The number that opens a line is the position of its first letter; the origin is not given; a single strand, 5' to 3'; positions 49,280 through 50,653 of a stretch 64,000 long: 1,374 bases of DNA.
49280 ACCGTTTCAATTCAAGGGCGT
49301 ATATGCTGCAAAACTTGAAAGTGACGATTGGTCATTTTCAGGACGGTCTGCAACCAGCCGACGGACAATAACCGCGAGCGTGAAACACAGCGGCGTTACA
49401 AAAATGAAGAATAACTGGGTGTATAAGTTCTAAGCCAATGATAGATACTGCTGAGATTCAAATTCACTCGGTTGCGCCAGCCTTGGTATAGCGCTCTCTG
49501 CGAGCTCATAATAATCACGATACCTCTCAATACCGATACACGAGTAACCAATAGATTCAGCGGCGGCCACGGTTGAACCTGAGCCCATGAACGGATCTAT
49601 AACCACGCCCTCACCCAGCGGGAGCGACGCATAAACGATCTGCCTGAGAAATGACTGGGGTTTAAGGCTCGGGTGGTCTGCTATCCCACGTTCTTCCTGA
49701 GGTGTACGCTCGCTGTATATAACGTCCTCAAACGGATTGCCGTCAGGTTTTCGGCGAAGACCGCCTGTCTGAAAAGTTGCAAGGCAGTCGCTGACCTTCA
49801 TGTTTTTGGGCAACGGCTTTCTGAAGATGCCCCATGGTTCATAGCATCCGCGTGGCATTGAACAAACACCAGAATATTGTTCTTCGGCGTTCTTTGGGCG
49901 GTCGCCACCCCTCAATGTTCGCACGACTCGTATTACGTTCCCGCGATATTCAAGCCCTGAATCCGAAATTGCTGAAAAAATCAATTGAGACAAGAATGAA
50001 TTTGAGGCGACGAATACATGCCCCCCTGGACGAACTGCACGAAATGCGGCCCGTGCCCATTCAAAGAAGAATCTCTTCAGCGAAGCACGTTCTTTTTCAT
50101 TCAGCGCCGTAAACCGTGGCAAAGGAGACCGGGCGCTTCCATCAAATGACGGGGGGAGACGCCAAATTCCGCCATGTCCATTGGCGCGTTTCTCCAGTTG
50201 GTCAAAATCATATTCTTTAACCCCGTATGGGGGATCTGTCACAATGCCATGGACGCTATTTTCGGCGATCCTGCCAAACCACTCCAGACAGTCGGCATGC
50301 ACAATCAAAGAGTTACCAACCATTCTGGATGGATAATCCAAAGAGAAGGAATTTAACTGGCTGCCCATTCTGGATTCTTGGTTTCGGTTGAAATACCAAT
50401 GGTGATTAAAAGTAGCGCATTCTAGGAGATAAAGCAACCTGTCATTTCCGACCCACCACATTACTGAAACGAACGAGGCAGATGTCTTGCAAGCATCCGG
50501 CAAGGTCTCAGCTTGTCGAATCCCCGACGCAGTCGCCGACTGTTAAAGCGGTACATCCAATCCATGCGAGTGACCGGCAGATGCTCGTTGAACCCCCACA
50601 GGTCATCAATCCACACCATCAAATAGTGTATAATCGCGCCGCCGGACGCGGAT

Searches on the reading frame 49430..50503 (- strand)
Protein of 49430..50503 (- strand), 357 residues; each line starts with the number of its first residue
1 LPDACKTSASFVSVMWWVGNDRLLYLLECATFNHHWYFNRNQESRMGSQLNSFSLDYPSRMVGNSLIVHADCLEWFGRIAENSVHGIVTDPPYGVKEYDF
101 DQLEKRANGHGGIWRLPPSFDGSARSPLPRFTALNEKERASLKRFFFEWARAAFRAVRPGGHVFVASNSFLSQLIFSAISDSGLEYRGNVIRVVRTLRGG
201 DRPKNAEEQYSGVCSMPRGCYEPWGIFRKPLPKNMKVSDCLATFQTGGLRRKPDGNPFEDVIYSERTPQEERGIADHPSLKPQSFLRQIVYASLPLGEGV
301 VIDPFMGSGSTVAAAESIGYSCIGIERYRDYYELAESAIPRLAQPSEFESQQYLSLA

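Call 47: search_protein_families(library=pfam, proteins=[window:49430-50503:-], max_evalue=0.001)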
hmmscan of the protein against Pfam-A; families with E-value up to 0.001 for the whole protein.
window:49430-50503:- (357 aa): 1 family
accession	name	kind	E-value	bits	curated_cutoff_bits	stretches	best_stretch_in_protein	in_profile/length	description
PF01555.25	N6_N4_Mtase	-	1.9e-19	70.9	26.7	1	84-336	1-220/221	DNA methylase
